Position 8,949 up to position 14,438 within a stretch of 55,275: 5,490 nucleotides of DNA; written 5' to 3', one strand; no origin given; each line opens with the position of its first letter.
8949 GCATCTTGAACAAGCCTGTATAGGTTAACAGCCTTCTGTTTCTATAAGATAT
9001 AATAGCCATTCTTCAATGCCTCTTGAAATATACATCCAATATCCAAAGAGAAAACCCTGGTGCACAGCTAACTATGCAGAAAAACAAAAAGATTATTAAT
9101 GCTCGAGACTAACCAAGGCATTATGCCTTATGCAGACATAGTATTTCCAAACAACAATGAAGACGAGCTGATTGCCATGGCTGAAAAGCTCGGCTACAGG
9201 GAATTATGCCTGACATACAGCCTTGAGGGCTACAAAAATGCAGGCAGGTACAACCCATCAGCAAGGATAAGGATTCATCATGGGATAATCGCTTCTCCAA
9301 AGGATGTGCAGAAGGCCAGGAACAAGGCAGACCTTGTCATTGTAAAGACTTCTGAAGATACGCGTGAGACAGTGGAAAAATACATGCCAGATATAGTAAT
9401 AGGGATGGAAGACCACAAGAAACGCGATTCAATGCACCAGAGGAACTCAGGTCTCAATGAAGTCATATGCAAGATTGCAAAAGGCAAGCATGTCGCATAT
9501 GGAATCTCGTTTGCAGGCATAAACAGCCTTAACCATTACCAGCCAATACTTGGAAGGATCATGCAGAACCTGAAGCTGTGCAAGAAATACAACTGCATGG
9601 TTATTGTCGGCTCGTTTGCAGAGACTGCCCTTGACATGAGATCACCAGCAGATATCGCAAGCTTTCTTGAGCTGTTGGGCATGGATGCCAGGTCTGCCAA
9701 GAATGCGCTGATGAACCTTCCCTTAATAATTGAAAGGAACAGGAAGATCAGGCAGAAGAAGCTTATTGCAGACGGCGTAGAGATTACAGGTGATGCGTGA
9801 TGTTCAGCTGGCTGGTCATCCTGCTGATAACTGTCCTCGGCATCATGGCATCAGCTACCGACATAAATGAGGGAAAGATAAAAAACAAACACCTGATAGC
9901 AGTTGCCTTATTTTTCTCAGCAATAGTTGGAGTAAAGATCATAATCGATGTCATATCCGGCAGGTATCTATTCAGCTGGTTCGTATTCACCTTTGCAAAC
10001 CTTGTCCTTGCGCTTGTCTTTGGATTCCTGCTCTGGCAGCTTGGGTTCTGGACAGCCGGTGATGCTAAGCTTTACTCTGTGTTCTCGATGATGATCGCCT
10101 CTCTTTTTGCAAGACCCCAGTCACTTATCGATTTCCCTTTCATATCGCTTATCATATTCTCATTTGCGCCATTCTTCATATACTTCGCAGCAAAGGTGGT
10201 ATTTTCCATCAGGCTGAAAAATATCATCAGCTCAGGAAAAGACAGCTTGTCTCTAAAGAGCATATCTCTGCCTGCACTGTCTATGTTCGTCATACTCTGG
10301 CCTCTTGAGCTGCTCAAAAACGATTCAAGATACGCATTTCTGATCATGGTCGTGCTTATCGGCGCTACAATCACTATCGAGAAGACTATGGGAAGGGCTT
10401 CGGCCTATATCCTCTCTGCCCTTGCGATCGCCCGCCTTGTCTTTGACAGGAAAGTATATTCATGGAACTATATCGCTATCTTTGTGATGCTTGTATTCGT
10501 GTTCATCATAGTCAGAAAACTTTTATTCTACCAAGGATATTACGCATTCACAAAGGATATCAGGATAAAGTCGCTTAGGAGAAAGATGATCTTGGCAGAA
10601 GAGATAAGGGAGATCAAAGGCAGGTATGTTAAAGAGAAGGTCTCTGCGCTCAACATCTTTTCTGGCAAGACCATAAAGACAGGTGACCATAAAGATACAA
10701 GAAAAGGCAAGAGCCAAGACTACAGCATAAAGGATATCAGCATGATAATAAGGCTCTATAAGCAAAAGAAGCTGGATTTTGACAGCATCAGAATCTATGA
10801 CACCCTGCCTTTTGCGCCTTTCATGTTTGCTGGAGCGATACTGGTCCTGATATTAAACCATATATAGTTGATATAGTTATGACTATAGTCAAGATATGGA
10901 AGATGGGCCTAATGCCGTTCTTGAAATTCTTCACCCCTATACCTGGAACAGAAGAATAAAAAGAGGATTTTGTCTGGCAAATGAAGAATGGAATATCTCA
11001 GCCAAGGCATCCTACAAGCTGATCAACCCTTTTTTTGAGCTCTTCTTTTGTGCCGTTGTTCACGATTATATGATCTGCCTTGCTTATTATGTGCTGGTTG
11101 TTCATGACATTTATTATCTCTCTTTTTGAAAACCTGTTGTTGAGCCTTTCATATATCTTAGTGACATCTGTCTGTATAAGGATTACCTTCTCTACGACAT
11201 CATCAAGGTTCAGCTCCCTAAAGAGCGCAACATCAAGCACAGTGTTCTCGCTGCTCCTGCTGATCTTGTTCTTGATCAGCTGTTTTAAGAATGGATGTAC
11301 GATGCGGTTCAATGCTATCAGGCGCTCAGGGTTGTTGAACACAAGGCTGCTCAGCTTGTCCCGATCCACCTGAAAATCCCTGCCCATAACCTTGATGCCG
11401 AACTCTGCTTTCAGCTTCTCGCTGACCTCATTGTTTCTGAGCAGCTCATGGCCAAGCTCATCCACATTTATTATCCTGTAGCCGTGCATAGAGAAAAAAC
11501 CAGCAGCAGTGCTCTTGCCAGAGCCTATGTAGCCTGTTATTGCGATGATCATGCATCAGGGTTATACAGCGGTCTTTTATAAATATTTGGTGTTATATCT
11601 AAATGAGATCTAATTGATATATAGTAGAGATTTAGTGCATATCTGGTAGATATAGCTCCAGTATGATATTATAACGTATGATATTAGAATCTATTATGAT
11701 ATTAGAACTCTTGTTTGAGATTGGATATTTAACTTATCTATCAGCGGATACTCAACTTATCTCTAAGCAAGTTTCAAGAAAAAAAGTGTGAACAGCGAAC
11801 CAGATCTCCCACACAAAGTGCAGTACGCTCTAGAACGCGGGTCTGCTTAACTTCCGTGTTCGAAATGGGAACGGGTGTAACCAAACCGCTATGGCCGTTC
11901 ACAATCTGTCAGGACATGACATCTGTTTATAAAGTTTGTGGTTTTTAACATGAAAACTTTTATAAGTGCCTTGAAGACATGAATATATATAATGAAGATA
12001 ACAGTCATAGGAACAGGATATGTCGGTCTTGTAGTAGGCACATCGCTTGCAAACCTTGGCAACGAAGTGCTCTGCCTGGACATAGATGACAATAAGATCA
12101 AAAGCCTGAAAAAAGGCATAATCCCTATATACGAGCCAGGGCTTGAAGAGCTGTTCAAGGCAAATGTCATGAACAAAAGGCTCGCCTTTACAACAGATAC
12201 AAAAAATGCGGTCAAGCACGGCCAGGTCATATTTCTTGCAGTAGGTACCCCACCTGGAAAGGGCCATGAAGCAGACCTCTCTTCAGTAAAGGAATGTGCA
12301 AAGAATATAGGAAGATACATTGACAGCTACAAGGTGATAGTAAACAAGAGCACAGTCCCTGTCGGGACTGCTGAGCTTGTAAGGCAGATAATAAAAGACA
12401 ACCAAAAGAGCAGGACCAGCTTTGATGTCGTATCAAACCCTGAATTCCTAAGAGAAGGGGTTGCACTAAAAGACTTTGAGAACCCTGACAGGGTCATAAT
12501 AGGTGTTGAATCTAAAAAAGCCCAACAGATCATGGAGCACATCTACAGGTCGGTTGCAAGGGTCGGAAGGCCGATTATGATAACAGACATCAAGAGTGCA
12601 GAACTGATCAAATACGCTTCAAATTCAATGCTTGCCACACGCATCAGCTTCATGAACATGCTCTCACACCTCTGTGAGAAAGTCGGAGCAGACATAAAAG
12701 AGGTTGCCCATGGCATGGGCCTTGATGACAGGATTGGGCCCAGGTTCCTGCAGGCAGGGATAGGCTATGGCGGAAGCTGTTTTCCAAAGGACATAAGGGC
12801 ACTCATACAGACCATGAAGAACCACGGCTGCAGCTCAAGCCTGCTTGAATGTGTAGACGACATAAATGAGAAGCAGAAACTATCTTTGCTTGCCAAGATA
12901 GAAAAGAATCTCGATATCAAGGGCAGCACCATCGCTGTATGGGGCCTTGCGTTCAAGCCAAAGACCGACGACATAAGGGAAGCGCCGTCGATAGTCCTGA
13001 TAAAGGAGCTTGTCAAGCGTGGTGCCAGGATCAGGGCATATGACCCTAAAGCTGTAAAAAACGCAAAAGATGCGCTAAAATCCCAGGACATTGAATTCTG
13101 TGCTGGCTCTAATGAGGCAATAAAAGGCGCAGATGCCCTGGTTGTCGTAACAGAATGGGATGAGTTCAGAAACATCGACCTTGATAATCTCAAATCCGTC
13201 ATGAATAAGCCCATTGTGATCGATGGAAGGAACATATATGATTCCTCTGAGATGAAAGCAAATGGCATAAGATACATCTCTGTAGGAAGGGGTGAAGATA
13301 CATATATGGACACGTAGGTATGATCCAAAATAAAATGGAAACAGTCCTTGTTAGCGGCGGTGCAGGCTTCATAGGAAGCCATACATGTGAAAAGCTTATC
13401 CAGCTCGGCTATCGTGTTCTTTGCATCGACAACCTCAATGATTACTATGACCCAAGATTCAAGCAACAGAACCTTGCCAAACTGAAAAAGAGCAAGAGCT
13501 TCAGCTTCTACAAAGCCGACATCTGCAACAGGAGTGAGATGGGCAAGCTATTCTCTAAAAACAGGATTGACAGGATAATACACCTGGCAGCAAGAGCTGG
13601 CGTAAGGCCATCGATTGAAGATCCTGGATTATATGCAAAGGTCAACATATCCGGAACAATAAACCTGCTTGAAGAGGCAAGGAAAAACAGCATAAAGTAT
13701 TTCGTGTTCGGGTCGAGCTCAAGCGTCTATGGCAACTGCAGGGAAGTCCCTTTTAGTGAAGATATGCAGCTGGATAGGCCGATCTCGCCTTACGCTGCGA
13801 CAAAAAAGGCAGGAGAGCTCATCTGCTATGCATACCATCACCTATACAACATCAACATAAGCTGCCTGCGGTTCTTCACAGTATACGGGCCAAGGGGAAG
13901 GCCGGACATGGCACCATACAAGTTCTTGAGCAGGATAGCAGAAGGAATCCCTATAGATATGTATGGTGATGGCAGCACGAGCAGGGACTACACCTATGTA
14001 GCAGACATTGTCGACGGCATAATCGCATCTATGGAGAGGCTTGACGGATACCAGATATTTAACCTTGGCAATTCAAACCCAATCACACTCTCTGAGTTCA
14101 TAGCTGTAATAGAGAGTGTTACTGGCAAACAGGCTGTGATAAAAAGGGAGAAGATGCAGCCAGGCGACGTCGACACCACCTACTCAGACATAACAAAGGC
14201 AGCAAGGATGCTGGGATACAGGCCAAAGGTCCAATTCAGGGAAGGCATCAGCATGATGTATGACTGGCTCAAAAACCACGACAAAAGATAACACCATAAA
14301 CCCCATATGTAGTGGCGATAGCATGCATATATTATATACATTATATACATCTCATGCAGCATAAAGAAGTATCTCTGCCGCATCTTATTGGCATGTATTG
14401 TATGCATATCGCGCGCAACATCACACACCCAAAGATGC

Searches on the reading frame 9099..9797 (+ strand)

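Call 10: search_protein_families(library=pfam, proteins=[window:9099-9797:+], max_evalue=0.001)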
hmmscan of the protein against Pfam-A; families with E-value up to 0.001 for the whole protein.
window:9099-9797:+ (233 aa): 1 family
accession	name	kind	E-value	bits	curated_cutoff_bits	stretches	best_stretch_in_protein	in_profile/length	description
PF01876.22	RNase_P_p30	-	1.7e-13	51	35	1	21-205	10-212/214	RNase P subunit p30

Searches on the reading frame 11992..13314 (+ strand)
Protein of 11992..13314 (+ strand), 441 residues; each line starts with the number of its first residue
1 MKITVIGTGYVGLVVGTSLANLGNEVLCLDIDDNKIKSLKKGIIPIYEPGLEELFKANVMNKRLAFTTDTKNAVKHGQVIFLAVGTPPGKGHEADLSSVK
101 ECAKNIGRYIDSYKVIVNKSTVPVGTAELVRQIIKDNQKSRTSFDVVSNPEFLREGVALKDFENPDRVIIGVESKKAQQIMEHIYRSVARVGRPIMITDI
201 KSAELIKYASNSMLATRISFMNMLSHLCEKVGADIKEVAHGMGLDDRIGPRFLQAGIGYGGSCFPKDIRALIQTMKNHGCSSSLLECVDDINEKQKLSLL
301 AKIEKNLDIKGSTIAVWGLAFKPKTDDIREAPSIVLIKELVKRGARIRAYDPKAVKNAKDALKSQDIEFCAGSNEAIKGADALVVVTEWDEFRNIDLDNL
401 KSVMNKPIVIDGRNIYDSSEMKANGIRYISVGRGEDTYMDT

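Call 9: search_protein_families(library=pfam, proteins=[window:11992-13314:+], max_evalue=0.001)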
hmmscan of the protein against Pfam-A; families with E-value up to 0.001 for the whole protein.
window:11992-13314:+ (441 aa): 10 families
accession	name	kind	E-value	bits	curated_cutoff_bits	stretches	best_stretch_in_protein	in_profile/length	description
PF03721.20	UDPG_MGDP_dh_N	-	6.2e-70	235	27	1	1-184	1-187/187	UDP-glucose/GDP-mannose dehydrogenase family, NAD binding domain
PF00984.24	UDPG_MGDP_dh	-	1.4e-37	128.1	25.4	1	201-293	1-93/94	UDP-glucose/GDP-mannose dehydrogenase family, central domain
PF03720.21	UDPG_MGDP_dh_C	-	4.2e-36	123.9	30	1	315-417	1-102/103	UDP-glucose/GDP-mannose dehydrogenase family, UDP binding domain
PF00070.33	Pyr_redox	-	9.5e-07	29.7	22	0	2-35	1-34/82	Pyridine nucleotide-disulphide oxidoreductase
PF01210.29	NAD_Gly3P_dh_N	-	9.7e-07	29.3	23.1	1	2-155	1-139/158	NAD-dependent glycerol-3-phosphate dehydrogenase N-terminus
PF03807.23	F420_oxidored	-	3.4e-06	28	21.6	0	2-84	1-67/94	NADP oxidoreductase coenzyme F420-dependent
PF02737.24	3HCDH_N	-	0.00015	22.1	22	1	2-80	1-83/180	3-hydroxyacyl-CoA dehydrogenase, NAD binding domain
PF03446.21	NAD_binding_2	-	0.00021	21.8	21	0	2-132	1-105/161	NAD binding domain of 6-phosphogluconate dehydrogenase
PF07992.20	Pyr_redox_2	-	0.00046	20.2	26.1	0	2-54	144-196/291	Pyridine nucleotide-disulphide oxidoreductase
PF02558.23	ApbA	-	0.00048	20.2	22.2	0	3-55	1-52/150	Ketopantoate reductase PanE/ApbA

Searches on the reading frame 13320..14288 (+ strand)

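Call 9: search_protein_families(library=pfam, proteins=[window:13320-14288:+], max_evalue=0.001)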
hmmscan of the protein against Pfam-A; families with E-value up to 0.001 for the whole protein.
window:13320-14288:+ (323 aa): 8 families
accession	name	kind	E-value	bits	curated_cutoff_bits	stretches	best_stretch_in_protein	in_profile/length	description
PF16363.11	GDP_Man_Dehyd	-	9.8e-67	226.2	27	1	10-313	1-332/332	GDP-mannose 4,6 dehydratase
PF01370.27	Epimerase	-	1.9e-63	214.5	20.9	1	9-250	1-240/240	NAD dependent epimerase/dehydratase family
PF01073.25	3Beta_HSD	-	1.3e-23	83.9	22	1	10-241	1-232/280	3-beta hydroxysteroid dehydrogenase/isomerase family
PF02719.21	Polysacc_synt_2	-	1.9e-16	60.6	20.2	1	9-271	1-250/293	Polysaccharide biosynthesis protein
PF04321.23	RmlD_sub_bind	-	3.4e-13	49.8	27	1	8-277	2-236/287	RmlD substrate binding domain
PF07993.18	NAD_binding_4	-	6e-08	32.6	20.1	1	12-190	2-209/258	Male sterility protein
PF08659.16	KR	-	1.8e-06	28.4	22.6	1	8-141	2-145/180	KR domain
PF00106.31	adh_short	-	7.8e-06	25.9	26.6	1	8-116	2-115/195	short chain dehydrogenase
